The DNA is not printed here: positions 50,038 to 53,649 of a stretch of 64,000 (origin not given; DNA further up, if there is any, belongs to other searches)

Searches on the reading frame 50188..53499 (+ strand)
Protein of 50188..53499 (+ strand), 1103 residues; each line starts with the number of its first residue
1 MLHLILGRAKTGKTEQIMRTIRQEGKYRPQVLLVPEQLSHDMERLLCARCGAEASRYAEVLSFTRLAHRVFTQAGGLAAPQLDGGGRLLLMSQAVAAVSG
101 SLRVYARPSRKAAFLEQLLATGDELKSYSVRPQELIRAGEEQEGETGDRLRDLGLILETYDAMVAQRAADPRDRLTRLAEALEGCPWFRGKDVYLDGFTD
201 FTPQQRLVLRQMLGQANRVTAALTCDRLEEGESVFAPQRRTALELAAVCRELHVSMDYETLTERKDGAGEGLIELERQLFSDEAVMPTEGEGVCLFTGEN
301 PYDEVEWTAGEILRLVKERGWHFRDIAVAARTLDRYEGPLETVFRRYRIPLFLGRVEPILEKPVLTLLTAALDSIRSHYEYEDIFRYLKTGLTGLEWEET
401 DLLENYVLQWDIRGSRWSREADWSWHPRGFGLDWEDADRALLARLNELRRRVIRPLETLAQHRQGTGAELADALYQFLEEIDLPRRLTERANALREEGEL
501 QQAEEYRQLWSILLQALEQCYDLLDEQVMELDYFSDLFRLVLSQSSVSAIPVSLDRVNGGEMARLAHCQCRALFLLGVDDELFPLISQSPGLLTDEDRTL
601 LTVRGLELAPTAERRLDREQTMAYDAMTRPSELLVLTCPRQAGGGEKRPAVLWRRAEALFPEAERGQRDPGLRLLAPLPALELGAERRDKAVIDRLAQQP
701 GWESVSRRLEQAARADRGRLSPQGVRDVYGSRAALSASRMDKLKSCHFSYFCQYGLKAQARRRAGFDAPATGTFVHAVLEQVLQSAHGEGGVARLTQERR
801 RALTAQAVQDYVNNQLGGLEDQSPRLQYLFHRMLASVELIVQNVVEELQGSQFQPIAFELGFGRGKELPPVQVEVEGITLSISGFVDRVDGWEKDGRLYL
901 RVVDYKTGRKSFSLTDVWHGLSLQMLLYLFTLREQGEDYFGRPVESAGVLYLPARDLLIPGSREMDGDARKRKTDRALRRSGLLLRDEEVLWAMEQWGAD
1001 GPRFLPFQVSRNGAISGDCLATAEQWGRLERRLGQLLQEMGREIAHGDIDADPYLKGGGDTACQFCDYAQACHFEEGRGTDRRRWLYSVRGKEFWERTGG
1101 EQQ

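Call 93: search_protein_families(library=pfam, proteins=[window:50188-53499:+], max_evalue=0.00001)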
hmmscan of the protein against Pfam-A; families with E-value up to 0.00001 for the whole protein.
window:50188-53499:+ (1103 aa): 2 families
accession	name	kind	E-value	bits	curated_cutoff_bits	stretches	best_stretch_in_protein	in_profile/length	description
PF21445.3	ADDB_N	-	2.4e-63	214.5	26.6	1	4-265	1-278/290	ADDB, N-terminal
PF12705.13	PDDEXK_1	-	9.1e-38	131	22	1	735-1073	2-247/247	PD-(D/E)XK nuclease superfamily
